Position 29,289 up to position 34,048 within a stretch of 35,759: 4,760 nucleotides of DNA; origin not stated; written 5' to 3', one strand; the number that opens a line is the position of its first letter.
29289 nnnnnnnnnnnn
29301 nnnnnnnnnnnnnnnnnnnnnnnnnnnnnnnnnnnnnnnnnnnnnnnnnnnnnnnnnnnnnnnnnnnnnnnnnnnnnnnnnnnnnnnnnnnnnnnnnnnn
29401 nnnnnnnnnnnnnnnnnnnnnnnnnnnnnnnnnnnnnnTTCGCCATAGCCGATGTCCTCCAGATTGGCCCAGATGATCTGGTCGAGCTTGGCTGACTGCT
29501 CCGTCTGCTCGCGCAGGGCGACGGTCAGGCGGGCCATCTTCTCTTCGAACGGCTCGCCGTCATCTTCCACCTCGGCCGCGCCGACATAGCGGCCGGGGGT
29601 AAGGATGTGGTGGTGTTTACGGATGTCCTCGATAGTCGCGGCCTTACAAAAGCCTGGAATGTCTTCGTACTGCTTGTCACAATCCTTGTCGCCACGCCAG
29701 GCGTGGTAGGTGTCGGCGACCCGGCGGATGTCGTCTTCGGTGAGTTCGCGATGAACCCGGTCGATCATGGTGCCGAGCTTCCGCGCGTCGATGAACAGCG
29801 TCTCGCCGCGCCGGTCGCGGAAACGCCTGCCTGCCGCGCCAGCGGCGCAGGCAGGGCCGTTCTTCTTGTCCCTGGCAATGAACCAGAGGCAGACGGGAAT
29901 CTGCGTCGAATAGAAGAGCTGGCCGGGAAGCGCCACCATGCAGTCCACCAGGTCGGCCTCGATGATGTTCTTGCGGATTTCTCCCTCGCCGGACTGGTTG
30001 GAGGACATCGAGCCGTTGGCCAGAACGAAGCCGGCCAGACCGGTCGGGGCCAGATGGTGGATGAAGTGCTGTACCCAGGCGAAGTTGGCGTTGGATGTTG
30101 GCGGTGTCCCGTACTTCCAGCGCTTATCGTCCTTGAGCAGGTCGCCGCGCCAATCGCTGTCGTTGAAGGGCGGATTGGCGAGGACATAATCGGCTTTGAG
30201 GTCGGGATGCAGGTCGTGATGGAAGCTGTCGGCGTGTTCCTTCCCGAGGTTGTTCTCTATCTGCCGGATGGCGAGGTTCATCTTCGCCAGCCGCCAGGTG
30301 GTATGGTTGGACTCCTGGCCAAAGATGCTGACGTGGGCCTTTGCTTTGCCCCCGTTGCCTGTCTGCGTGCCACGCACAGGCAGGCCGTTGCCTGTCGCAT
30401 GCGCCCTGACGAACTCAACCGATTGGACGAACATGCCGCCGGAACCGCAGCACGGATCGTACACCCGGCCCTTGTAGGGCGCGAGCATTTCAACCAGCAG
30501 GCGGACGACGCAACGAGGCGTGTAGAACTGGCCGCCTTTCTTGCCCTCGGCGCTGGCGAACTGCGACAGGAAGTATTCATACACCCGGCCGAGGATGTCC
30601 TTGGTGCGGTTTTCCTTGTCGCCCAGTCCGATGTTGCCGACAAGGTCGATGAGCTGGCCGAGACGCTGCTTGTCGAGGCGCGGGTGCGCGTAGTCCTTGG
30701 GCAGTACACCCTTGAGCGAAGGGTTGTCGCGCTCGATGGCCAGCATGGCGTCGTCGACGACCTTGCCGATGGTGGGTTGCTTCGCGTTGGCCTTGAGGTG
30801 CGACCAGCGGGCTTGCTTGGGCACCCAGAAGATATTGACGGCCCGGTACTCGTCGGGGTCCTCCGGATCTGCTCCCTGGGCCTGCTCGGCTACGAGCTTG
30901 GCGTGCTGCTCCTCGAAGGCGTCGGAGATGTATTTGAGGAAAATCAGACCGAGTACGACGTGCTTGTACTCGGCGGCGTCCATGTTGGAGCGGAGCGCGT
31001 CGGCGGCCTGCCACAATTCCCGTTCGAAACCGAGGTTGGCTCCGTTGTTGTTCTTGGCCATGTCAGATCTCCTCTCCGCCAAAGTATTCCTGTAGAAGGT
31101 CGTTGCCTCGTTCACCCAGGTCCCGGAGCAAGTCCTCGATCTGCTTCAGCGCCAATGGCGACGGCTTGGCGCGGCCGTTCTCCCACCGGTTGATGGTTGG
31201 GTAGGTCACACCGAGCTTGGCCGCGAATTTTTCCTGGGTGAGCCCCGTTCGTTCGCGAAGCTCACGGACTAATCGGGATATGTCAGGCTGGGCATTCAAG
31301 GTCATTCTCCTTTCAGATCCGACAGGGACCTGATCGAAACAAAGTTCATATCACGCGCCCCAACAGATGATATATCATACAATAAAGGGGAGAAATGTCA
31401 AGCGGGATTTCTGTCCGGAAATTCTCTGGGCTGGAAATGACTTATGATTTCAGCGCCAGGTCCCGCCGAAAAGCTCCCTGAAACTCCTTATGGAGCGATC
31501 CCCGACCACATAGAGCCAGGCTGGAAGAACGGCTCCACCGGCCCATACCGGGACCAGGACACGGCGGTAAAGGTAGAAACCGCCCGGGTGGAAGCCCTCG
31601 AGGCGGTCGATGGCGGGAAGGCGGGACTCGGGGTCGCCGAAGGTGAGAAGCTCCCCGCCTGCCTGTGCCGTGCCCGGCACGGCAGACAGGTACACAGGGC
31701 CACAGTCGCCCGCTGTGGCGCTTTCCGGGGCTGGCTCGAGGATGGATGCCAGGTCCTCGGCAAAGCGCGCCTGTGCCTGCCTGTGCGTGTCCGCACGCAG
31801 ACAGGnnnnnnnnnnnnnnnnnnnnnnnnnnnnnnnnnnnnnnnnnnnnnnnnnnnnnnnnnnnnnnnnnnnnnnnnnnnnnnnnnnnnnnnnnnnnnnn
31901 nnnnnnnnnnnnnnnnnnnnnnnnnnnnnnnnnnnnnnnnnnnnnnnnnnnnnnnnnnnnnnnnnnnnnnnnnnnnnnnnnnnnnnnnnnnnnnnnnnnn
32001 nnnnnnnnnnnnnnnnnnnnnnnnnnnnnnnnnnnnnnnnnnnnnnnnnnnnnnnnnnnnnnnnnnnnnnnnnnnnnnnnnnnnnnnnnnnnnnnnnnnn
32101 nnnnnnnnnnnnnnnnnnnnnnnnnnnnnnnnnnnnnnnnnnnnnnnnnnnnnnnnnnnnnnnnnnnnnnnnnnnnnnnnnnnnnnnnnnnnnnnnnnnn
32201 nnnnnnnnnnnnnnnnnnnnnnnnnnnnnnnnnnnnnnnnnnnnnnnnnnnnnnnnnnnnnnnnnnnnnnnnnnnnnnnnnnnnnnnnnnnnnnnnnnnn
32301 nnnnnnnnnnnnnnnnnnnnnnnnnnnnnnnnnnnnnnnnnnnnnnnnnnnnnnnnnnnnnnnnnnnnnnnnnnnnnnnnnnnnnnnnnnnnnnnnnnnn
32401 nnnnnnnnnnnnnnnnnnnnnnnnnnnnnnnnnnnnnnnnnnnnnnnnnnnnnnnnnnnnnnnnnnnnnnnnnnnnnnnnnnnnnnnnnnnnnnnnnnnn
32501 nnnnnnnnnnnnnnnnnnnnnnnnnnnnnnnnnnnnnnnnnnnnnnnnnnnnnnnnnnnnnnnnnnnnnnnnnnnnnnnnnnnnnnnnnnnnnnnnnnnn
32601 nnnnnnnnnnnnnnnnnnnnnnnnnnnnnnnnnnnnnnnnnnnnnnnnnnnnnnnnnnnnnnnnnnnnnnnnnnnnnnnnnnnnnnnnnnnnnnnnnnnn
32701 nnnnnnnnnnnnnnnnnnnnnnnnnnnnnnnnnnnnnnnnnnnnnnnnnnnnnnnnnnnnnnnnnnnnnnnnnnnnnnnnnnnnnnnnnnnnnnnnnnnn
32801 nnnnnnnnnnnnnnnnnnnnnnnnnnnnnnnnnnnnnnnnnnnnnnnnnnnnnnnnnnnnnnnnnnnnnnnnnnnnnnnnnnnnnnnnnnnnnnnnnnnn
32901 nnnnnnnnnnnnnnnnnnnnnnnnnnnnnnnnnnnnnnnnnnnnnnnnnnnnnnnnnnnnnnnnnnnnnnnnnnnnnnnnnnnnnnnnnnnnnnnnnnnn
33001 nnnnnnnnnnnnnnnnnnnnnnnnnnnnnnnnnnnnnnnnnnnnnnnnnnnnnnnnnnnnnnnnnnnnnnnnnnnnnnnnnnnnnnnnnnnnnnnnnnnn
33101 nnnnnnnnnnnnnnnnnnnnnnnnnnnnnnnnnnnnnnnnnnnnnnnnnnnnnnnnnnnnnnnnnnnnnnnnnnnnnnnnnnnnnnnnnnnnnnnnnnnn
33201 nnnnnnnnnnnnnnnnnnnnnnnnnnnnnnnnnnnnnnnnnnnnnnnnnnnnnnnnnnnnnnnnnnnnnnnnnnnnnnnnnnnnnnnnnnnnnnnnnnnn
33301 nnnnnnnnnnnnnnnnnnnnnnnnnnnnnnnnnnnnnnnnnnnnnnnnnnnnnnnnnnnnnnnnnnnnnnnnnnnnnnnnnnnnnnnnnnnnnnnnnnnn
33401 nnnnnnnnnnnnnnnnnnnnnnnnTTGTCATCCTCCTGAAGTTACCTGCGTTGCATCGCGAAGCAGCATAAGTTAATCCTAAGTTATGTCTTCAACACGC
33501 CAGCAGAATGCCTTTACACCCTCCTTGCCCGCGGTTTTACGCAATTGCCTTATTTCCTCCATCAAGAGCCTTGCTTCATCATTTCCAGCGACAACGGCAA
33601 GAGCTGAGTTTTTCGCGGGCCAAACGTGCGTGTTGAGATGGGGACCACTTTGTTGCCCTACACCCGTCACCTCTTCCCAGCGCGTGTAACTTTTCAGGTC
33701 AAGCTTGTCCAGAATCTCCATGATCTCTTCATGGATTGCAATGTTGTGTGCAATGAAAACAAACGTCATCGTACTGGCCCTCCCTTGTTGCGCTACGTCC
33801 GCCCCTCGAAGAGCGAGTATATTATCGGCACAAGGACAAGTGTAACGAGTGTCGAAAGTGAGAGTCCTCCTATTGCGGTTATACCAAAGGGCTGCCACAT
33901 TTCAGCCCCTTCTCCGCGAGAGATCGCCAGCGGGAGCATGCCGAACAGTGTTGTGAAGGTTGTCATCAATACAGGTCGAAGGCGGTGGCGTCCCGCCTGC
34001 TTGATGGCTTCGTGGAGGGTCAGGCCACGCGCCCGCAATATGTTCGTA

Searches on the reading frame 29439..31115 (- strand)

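Call 5: search_protein_families(library=padloc, proteins=[window:29439-31115:-], max_evalue=0.001)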
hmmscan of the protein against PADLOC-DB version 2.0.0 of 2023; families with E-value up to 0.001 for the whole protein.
window:29439-31115:- (559 aa): 30 families (the best 25 are shown)
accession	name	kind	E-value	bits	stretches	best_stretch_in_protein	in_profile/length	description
PDLC03019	MTase_I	-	2e-220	732.6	1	26-552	4-499/932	Type I methyltransferase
PDLC03035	MTase_I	-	2.6e-128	427.4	2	30-477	10-435/653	Type I methyltransferase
PDLC03240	MTase_II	-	2.7e-112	374.2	1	26-554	4-509/511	Type II methyltransferase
PDLC03031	MTase_I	-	3.3e-79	265.1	1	30-514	8-487/834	Type I methyltransferase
PDLC03022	MTase_I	-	3.6e-69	232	1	31-517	7-480/857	Type I methyltransferase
PDLC03027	MTase_I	-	4.6e-66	221.9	1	33-518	11-444/810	Type I methyltransferase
PDLC03028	MTase_I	-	1.7e-63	213.2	1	30-550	729-1228/1236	Type I methyltransferase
PDLC03038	MTase_I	-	4.2e-55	185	1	30-517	9-457/896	Type I methyltransferase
PDLC03039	MTase_I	-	2.2e-49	166.3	1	31-478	8-425/708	Type I methyltransferase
PDLC03029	MTase_I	-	8.6e-48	161.3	1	34-474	13-452/661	Type I methyltransferase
PDLC04134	mad2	-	3.2e-47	159.5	1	24-477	135-491/492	mads_2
PDLC03021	MTase_I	-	1.5e-43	147.4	1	53-548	29-489/491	Type I methyltransferase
PDLC03032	MTase_I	-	3.2e-42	142.7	1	33-458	11-412/1001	Type I methyltransferase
PDLC03026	MTase_I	-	7.6e-40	135.4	1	33-419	9-359/487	Type I methyltransferase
PDLC03020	MTase_I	-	1.6e-34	117.8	2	150-403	142-393/410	Type I methyltransferase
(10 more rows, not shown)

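Call 6: search_protein_families(library=pfam, proteins=[window:29439-31115:-], max_evalue=0.001)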
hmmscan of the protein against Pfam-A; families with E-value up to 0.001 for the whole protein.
window:29439-31115:- (559 aa): 4 families
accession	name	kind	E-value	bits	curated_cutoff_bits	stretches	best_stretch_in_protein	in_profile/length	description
PF02384.22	N6_Mtase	-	6.3e-106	354.6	20.4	1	171-519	2-311/311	N-6 DNA Methylase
PF12161.14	HsdM_N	-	2.1e-28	100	24.5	1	31-158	2-134/135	HsdM N-terminal domain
PF01170.24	UPF0020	-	0.0003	21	22.3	1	217-318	31-132/197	RMKL-like, methyltransferase domain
PF07669.17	Eco57I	-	0.00091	19.8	25.3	0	292-391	59-160/171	Eco57I restriction-modification methylase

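Call 100: search_protein_families(library=ncbifam, proteins=[window:29439-31115:-], max_evalue=1)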
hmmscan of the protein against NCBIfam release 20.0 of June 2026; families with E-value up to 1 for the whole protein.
window:29439-31115:- (559 aa): 7 families
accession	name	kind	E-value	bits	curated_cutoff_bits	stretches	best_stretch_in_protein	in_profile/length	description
TIGR00497.1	hsdM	equivalog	8e-44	150.2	242.75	2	150-515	155-490/515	type I restriction-modification system subunit M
NF047738.1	antiphage_MADS2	equivalog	3.9e-14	51.9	720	1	192-402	308-550/654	methylation-associated defense system DNA methyltransferase MAD2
TIGR03534.1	RF_mod_PrmC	equivalog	0.00066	19.2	199.1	1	203-320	76-169/253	peptide chain release factor N(5)-glutamine methyltransferase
TIGR02987.1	met_A_Alw26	exception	0.0008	18.3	353.5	1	192-318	1-123/523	Alw26I/Eco31I/Esp3I family type II restriction adenine-specific DNA-methyltransferase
NF033452.1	BREX_1_MTaseX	exception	0.0089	13.9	500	1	309-418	509-619/1210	BREX-1 system adenine-specific DNA-methyltransferase PglX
NF052381.1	Lys_ferment_KDD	equivalog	0.17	11.8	200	1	211-242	66-97/178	L-erythro-3,5-diaminohexanoate dehydrogenase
NF008748.0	PRK11783.1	equivalog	0.2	9.8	466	0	254-318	251-316/704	bifunctional 23S rRNA (guanine(2069)-N(7))-methyltransferase RlmK/23S rRNA (guanine(2445)-N(2))-methyltransferase RlmL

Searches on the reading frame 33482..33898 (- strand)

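Call 101: search_protein_families(library=pfam, proteins=[window:33482-33898:-], max_evalue=0.01)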
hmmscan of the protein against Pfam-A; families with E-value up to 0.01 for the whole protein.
window:33482-33898:- (139 aa): 1 family
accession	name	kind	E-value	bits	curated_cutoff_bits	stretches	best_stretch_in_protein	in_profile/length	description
PF00543.27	P-II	-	6e-06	27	25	1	55-138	12-95/102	Nitrogen regulatory protein P-II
